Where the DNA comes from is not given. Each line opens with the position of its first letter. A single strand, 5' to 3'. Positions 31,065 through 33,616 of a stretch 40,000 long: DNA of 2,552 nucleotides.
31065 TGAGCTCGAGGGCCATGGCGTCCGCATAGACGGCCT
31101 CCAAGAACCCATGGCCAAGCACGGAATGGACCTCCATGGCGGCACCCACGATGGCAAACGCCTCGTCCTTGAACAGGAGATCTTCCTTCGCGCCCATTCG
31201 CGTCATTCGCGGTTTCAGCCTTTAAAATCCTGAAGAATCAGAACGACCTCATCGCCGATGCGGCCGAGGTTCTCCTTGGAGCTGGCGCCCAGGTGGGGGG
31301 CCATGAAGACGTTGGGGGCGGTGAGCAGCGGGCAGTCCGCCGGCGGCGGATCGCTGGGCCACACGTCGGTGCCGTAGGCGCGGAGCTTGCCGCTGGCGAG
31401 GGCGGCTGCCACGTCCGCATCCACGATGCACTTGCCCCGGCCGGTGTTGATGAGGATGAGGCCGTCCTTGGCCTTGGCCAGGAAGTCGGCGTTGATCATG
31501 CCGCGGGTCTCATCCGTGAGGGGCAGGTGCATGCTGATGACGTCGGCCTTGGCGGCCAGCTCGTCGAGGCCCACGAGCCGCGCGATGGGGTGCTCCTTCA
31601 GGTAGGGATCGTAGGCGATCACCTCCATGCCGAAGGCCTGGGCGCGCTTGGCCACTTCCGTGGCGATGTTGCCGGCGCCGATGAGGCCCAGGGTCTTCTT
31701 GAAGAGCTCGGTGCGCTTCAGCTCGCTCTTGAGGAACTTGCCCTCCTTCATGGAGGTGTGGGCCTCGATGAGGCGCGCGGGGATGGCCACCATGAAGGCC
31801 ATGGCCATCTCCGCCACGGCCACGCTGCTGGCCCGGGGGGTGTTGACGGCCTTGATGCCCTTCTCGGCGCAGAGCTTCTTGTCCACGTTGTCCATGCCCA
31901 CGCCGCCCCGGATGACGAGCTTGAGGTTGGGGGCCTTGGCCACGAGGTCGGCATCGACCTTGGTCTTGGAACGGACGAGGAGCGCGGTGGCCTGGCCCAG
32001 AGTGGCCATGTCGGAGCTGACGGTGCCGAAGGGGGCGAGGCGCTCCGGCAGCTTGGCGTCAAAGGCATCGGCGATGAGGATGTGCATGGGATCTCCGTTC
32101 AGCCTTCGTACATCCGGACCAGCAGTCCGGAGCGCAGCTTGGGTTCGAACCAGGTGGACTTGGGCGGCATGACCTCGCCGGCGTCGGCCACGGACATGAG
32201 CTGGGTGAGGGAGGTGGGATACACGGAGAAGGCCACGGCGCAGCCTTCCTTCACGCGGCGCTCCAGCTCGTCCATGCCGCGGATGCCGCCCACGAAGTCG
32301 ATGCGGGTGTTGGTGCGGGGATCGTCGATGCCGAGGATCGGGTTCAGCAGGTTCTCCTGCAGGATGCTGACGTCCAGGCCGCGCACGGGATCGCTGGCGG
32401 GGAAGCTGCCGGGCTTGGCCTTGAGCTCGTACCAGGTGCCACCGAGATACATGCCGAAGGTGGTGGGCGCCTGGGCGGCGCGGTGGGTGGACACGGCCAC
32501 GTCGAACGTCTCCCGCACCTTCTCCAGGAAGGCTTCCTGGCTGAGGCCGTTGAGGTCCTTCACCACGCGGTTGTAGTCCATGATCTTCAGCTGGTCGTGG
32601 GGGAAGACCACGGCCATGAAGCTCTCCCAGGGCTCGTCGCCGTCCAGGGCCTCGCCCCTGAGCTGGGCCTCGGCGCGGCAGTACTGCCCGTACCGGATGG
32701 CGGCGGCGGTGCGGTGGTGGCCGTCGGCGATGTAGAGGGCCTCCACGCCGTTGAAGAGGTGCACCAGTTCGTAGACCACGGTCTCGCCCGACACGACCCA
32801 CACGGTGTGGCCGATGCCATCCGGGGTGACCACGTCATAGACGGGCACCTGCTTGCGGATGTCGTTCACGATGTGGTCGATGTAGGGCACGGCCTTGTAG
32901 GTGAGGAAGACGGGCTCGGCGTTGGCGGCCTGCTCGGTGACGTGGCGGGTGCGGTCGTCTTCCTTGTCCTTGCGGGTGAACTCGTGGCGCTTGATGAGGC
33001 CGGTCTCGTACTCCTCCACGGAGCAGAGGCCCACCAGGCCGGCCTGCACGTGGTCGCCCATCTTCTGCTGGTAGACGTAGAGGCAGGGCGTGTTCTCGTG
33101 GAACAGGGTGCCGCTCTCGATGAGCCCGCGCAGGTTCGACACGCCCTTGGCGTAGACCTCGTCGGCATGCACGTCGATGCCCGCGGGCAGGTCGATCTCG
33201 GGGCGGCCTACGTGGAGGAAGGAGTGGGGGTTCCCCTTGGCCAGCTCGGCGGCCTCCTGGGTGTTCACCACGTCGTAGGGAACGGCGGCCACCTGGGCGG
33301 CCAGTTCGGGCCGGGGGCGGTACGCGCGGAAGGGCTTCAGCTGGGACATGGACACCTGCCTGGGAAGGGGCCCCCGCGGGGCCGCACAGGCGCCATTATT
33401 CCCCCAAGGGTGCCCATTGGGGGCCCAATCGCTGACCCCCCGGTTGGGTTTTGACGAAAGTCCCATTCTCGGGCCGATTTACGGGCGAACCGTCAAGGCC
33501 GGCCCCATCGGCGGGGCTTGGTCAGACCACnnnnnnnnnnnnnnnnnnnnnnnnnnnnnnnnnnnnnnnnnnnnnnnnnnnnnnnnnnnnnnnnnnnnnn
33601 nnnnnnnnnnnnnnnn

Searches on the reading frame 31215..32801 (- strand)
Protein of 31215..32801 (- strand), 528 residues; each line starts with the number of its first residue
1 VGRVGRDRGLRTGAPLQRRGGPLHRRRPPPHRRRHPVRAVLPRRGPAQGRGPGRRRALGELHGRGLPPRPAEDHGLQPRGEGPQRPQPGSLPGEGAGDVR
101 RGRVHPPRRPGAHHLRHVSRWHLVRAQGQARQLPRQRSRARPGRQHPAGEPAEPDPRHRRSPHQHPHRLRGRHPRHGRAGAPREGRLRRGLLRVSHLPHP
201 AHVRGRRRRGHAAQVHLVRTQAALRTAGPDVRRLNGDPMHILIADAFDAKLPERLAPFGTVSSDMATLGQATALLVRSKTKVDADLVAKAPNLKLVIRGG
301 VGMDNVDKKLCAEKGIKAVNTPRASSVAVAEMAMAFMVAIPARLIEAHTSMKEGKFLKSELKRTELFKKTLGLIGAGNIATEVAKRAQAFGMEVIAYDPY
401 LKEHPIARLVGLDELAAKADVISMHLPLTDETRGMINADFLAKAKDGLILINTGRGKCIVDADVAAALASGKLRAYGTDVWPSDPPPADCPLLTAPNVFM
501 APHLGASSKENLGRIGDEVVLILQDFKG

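Call 41: search_protein_families(library=pfam, proteins=[window:31215-32801:-], max_evalue=0.01)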
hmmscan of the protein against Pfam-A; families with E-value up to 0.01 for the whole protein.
window:31215-32801:- (528 aa): 3 families
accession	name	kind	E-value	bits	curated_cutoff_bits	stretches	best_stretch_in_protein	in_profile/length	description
PF02826.25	2-Hacid_dh_C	-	1.3e-54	184.7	25.1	1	334-505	1-178/178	D-isomer specific 2-hydroxyacid dehydrogenase, NAD binding domain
PF00389.36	2-Hacid_dh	-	8.4e-21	74.5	24.6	1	268-520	37-117/134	D-isomer specific 2-hydroxyacid dehydrogenase, catalytic domain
PF03446.21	NAD_binding_2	-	0.0031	18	21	0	371-475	2-114/161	NAD binding domain of 6-phosphogluconate dehydrogenase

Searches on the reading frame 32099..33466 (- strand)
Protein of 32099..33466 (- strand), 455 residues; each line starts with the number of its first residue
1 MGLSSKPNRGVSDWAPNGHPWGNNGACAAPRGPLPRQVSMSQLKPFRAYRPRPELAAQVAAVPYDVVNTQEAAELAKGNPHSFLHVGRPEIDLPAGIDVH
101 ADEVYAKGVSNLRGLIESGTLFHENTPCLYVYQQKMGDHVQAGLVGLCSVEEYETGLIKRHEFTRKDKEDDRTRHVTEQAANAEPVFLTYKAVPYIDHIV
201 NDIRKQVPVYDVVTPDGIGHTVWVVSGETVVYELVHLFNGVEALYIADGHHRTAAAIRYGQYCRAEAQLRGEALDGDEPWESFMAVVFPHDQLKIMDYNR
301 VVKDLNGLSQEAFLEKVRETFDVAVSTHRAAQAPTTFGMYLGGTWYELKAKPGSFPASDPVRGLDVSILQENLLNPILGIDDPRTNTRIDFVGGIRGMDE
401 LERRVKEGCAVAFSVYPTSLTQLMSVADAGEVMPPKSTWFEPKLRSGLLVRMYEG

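Call 41: search_protein_families(library=pfam, proteins=[window:32099-33466:-], max_evalue=0.01)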
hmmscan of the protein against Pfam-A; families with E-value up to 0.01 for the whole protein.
window:32099-33466:- (455 aa): 1 family
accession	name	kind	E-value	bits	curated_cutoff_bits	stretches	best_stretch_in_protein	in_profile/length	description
PF06245.16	DUF1015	-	1.4e-106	356.5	25.8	1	43-367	1-325/325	Protein of unknown function (DUF1015)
